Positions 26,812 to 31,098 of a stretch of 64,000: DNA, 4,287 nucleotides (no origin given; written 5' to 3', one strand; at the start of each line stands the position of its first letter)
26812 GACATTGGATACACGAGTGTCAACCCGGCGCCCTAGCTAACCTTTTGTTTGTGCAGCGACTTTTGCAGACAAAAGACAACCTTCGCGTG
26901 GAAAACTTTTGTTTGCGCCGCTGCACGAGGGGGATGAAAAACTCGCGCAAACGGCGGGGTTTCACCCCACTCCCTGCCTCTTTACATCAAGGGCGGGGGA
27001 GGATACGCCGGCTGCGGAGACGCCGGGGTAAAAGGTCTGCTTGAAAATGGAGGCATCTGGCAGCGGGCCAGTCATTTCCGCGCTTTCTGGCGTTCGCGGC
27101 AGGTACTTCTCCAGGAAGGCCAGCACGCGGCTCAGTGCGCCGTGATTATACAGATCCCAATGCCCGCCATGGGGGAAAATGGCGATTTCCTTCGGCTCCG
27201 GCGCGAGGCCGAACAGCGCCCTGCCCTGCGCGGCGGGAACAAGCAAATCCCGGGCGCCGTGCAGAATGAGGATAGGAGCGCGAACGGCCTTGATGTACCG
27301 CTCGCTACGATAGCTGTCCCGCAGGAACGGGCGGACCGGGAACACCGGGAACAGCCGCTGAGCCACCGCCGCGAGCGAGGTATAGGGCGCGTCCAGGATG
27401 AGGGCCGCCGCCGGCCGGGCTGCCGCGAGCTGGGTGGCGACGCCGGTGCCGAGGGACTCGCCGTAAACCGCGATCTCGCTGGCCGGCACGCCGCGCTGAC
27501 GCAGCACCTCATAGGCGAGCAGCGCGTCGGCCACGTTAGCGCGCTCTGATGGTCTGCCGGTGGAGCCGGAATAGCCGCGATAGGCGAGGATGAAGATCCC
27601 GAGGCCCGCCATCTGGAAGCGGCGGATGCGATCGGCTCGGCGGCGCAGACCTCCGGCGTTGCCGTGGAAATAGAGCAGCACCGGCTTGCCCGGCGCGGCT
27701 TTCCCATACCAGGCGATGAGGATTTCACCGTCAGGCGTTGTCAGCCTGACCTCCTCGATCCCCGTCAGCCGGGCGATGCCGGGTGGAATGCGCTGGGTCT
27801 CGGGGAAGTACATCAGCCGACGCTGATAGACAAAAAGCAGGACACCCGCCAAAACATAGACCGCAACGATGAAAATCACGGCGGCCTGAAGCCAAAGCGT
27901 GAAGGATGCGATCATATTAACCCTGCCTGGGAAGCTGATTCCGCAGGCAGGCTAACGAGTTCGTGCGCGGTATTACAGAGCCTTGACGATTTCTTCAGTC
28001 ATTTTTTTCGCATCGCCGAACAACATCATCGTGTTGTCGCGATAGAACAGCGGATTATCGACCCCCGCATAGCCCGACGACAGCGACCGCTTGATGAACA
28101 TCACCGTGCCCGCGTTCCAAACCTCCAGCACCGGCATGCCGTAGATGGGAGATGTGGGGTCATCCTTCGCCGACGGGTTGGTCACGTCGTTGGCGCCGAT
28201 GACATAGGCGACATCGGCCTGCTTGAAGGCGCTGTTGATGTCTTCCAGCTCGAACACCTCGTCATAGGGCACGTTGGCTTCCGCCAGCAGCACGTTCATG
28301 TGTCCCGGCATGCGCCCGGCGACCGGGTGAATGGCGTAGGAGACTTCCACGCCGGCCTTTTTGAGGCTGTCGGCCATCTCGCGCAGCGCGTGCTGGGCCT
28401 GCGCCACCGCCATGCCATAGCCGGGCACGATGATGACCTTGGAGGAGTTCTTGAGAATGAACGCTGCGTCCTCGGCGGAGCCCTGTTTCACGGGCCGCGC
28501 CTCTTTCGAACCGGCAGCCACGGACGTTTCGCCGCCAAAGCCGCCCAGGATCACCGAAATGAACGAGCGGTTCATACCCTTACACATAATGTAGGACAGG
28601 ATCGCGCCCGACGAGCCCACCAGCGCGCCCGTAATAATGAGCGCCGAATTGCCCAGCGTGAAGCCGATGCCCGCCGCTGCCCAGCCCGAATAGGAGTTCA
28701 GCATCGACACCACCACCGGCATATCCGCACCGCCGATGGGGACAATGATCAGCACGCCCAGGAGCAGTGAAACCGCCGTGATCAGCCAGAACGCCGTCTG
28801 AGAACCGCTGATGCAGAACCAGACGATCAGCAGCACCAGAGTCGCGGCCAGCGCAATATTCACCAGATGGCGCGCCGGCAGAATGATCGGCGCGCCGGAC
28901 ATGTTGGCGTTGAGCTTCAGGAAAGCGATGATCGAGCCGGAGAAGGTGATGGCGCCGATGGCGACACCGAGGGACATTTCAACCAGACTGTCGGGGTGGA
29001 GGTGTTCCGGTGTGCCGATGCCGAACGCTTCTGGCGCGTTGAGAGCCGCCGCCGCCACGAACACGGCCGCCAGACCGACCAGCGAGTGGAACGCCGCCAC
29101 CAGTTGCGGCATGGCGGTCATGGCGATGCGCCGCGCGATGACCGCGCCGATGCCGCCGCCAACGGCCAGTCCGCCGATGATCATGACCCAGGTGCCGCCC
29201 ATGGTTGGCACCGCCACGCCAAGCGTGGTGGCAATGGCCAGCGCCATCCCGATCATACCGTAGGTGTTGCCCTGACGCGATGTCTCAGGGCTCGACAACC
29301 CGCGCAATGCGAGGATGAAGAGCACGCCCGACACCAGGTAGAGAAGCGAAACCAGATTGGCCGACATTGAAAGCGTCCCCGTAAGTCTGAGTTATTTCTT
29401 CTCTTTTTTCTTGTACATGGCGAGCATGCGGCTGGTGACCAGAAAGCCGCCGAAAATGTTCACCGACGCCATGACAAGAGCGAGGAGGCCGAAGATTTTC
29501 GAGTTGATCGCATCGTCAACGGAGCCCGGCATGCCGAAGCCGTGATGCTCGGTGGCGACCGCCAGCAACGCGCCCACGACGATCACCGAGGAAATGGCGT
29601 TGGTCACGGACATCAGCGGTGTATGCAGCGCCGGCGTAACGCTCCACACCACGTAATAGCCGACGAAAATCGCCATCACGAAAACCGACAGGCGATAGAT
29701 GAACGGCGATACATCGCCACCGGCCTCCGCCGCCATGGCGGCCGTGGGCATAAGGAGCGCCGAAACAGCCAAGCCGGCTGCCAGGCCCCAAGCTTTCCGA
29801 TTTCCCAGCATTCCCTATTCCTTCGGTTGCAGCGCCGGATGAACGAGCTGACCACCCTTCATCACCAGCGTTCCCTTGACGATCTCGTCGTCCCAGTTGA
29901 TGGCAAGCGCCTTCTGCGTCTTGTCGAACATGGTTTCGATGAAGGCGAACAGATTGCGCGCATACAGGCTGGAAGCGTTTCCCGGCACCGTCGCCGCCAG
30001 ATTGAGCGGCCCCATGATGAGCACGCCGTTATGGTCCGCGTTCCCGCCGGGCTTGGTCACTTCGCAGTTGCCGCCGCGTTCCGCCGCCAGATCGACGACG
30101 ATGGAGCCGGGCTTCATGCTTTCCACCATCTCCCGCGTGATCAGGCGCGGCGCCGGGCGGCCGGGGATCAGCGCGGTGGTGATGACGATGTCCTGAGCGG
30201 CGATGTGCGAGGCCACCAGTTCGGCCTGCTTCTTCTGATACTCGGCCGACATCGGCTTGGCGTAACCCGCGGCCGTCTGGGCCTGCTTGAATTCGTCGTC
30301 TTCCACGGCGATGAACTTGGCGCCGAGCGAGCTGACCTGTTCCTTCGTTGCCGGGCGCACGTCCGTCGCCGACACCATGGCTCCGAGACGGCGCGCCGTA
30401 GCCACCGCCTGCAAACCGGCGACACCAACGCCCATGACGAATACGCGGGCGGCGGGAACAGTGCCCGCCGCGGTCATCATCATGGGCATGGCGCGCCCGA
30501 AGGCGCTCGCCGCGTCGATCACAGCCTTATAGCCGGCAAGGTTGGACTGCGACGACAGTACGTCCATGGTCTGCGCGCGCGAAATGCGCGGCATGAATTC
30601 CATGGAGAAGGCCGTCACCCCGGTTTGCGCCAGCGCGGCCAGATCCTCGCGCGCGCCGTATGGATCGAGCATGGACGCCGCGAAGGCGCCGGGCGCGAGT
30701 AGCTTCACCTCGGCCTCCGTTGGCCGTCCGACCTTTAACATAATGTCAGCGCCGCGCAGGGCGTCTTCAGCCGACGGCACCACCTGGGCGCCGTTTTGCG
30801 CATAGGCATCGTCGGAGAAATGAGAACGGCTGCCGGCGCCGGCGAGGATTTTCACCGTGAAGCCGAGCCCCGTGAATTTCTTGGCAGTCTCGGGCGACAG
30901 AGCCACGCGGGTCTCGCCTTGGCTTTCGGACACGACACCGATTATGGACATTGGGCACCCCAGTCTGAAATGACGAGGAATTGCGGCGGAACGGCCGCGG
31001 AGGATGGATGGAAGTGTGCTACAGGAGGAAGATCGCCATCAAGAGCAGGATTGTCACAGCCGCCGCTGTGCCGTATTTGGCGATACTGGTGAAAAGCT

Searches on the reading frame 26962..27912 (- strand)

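Call 64: search_protein_families(library=pfam, proteins=[window:26962-27912:-], max_evalue=0.01)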
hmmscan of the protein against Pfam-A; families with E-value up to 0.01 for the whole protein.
window:26962-27912:- (316 aa): 5 families
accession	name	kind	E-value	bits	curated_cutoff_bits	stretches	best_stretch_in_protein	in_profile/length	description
PF12146.15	Hydrolase_4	-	1.4e-14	54.4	27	2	76-182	4-115/239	Serine aminopeptidase, S33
PF00561.26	Abhydrolase_1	-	8e-10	39.2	25.8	1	77-176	1-102/245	alpha/beta hydrolase fold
PF12697.13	Abhydrolase_6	-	0.00027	22.1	26.3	1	93-198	17-116/217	Alpha/beta hydrolase family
PF20408.4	Abhydrolase_11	-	0.00027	21.2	27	1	120-228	52-144/193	Alpha/beta hydrolase domain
PF20434.5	BD-FAE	-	0.001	19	26.8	1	203-233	181-211/215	BD-FAE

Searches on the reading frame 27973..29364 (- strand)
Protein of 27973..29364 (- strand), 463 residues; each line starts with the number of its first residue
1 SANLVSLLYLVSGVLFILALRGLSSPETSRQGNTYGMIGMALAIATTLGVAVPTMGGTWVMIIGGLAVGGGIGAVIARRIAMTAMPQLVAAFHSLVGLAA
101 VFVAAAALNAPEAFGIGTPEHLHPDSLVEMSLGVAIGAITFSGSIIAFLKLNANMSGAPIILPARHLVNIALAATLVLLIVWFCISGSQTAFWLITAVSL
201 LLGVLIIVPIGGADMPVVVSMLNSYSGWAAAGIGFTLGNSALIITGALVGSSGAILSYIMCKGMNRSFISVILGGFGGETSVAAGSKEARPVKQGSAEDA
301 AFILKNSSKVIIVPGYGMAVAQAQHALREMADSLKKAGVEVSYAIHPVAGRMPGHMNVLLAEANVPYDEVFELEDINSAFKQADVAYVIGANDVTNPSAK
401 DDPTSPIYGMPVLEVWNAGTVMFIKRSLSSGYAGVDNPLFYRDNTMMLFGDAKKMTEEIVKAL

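Call 64: search_protein_families(library=pfam, proteins=[window:27973-29364:-], max_evalue=0.01)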
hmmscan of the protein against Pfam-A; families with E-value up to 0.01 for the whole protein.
window:27973-29364:- (463 aa): 2 families
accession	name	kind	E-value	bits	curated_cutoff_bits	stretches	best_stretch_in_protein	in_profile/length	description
PF02233.22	PNTB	-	1.3e-196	654.5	31.7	1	6-461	2-455/456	NAD(P) transhydrogenase beta subunit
PF00205.28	TPP_enzyme_M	-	0.00019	21.6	30.4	1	298-392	2-87/137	Thiamine pyrophosphate enzyme, central domain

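Call 70: find_homologous_proteins(query=window:27973-29364:-, max_evalue=1e-50)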
Query window:27973-29364:- (463 aa): 8000 proteins with E <= 1e-50 among 8000 candidates; the best 120 are listed.
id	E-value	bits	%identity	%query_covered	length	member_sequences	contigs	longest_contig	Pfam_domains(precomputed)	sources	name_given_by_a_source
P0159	2.2e-290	981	100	100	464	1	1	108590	PF02233.23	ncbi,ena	-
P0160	4.9e-288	973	99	100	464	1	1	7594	PF02233.23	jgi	jgi:H+-translocating NAD(P) transhydrogenase subunit beta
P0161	4.3e-260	881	89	100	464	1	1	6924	PF02233.23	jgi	jgi:NAD(P) transhydrogenase subunit beta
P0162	6.4e-252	854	87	100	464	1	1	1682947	PF02233.23,PF00205.29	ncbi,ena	-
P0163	1.4e-250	850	86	100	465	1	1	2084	PF02233.23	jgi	jgi:H+-translocating NAD(P) transhydrogenase subunit beta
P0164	1.5e-250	850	86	100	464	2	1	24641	PF02233.23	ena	-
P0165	8.8e-249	844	86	100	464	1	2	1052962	PF02233.23,PF00205.29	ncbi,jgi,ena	-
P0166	9.6e-249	844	86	100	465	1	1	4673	PF02233.23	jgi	jgi:H+-translocating NAD(P) transhydrogenase subunit beta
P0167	1.9e-248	843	86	100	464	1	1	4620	PF02233.23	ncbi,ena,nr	ncbi:MAG TPA: NAD(P)(+) transhydrogenase (Re/Si-specific) subunit beta [Hyphomicrobiales bacterium]|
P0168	4.2e-248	842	86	100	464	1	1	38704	PF02233.23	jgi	jgi:NAD(P) transhydrogenase subunit beta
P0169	4.4e-248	841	84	100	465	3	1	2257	PF02233.23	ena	-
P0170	7.7e-248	841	86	100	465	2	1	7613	PF02233.23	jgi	jgi:NAD(P) transhydrogenase subunit beta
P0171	9.0e-248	840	85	100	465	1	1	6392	PF02233.23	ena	-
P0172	1.1e-247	840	83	100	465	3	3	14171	PF02233.23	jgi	jgi:NAD(P) transhydrogenase subunit beta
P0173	1.2e-247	840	86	100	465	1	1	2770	PF02233.23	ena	-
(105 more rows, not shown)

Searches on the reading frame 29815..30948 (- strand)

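Call 93: search_protein_families(library=pfam, proteins=[window:29815-30948:-], max_evalue=0.00001)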
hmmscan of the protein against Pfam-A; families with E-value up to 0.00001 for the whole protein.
window:29815-30948:- (377 aa): 2 families
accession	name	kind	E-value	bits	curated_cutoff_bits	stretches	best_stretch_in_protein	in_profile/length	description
PF01262.27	AlaDh_PNT_C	-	8.8e-68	228.3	23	1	142-370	1-213/214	Alanine dehydrogenase/PNT, C-terminal domain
PF05222.21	AlaDh_PNT_N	-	1.4e-39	135.9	30.4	1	4-138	1-136/136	Alanine dehydrogenase/PNT, N-terminal domain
